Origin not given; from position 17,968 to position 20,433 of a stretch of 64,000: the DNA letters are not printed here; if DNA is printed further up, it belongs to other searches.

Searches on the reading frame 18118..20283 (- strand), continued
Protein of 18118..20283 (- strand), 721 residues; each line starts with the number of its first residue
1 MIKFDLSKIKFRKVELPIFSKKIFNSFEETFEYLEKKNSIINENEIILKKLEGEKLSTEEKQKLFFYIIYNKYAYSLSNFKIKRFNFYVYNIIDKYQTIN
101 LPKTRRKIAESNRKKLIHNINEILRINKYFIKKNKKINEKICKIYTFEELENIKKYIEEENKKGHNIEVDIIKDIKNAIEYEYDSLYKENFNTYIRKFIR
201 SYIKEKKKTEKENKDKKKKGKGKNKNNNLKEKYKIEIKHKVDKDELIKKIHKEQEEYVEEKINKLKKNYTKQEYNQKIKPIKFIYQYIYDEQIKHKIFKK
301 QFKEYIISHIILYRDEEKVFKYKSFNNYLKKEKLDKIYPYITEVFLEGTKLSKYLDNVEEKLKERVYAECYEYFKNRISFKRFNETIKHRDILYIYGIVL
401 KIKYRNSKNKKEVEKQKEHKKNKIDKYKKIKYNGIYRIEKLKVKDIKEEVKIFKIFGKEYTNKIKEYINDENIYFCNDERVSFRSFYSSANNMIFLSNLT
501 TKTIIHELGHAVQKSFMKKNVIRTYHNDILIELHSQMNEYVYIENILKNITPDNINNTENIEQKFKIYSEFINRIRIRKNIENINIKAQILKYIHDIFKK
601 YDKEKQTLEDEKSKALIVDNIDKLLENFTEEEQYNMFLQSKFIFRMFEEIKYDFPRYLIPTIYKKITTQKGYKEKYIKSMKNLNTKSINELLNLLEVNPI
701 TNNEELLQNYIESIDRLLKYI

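Call 69: search_protein_families(library=ncbifam, proteins=[L023:1754-3580:+, L024:36-1823:+], max_evalue=0.001)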
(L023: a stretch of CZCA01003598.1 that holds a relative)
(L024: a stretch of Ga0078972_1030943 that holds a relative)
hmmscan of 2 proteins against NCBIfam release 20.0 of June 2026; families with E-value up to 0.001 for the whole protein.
L023:1754-3580:+ (608 aa): 3 families
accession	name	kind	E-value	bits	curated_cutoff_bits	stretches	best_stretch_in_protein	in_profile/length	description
TIGR00181.1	pepF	equivalog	4.1e-173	577.4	490.55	1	15-606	1-590/591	oligoendopeptidase F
TIGR02290.1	M3_fam_3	subfamily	3.7e-80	270.6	561.7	1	23-607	1-587/587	M3 family oligoendopeptidase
TIGR02289.1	M3_not_pepF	subfamily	6.4e-08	31.6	442.35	1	216-418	155-361/549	M3 family oligoendopeptidase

L024:36-1823:+ (595 aa): 3 families
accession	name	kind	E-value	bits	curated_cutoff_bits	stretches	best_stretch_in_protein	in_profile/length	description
TIGR02290.1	M3_fam_3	subfamily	3e-168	561.5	561.7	1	2-573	8-586/587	M3 family oligoendopeptidase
TIGR00181.1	pepF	equivalog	5e-94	316.3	490.55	1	9-573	21-590/591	oligoendopeptidase F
TIGR02289.1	M3_not_pepF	subfamily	2.6e-31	108.8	442.35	1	137-570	112-547/549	M3 family oligoendopeptidase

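Call 78: find_encoding_contigs(protein=P0003, flank=10000, max_places=4)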
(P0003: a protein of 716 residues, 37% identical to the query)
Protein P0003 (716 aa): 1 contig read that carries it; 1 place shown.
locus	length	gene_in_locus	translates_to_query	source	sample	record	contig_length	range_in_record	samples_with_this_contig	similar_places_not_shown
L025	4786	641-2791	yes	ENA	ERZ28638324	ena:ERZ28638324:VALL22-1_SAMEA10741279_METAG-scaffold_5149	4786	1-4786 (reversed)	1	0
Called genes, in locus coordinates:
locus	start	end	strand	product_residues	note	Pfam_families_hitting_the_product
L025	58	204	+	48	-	-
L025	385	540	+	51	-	-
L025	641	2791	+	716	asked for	-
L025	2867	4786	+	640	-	?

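Call 79: find_encoding_contigs(protein=P0005, flank=10000, max_places=4)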
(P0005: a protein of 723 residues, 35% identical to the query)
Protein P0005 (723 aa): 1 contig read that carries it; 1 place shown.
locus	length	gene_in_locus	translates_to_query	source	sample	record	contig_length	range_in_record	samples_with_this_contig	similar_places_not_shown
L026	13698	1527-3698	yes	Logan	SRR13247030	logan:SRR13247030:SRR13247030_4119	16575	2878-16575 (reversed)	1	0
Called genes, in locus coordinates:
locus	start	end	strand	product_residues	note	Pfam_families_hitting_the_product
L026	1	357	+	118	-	?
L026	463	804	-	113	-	PF06257:VEG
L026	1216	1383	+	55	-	-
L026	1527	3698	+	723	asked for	-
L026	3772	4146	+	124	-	PF04297:UPF0122, PF04545:Sigma70_r4 (weak)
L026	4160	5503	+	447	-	PF02881:SRP54_N, PF13401:AAA_22, PF00448:SRP54, PF01656:CbiA (weak), PF02978:SRP_SPB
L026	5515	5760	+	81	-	PF00886:Ribosomal_S16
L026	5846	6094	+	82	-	PF13083:KH_KhpA-B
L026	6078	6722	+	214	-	PF01782:RimM, PF24986:PRC_RimM (weak)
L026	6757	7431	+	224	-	PF01746:tRNA_m1G_MT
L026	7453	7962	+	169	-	PF01245:Ribosomal_L19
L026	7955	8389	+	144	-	PF00572:Ribosomal_L13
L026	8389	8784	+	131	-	PF00380:Ribosomal_S9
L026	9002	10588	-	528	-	PF03065:Glyco_hydro_57, PF09210:BE_C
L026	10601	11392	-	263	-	PF16258:DUF4912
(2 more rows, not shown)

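Call 83: find_homologous_proteins(query=A5, max_evalue=0.01)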
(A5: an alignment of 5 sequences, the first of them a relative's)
Query A5 (5 sequences) (58 aa, profile of the alignment): 7 proteins with E <= 0.01 among 12 candidates.
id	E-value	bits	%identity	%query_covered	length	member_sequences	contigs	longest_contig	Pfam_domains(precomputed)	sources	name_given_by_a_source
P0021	2.8e-21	93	47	79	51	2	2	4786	-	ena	-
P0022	1.0e-18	85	-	-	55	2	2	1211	-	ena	-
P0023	1.9e-16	78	-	-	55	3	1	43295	-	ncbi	ncbi:MAG: hypothetical protein ACTTGJ_02965 [Clostridium sp.]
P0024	5.3e-16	76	-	-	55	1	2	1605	-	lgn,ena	-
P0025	8.0e-16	76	93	100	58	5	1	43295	-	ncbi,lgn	ncbi:MAG: hypothetical protein ACTTGJ_02945 [Clostridium sp.]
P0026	8.9e-16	76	83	21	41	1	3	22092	-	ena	-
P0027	1.8e-6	46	47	95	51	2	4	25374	-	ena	-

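Call 84: find_encoding_contigs(protein=P0025, flank=10000, max_places=3)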
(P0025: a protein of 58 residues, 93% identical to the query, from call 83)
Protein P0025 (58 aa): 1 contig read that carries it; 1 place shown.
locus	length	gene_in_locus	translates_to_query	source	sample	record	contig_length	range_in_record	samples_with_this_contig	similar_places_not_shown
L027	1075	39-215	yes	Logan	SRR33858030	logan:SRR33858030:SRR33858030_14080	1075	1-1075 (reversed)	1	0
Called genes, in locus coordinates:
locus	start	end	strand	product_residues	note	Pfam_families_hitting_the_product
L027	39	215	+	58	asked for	-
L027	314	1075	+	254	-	?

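Call 85: find_encoding_contigs(protein=P0027, flank=8000, max_places=3)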
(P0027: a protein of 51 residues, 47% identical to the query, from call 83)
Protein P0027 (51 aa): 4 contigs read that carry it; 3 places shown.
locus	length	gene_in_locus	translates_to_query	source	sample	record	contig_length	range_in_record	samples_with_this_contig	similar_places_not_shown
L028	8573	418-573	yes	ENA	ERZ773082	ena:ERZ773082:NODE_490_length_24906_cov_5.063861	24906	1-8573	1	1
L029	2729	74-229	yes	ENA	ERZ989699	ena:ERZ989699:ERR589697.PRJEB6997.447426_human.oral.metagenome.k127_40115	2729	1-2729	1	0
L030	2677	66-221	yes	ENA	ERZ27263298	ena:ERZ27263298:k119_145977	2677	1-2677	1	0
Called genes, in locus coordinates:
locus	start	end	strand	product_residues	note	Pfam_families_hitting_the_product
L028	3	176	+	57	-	?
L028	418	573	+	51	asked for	-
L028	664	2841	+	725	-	-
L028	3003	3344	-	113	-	PF06257:VEG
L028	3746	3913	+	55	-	-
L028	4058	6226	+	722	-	-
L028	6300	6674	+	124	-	PF04297:UPF0122, PF04545:Sigma70_r4 (weak)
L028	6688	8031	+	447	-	PF02881:SRP54_N, PF13401:AAA_22, PF00448:SRP54, PF01656:CbiA (weak), PF02978:SRP_SPB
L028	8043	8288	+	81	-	PF00886:Ribosomal_S16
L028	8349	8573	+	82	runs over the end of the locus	PF13083:KH_KhpA-B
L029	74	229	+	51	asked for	-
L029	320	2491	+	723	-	-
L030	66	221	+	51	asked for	-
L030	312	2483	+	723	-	-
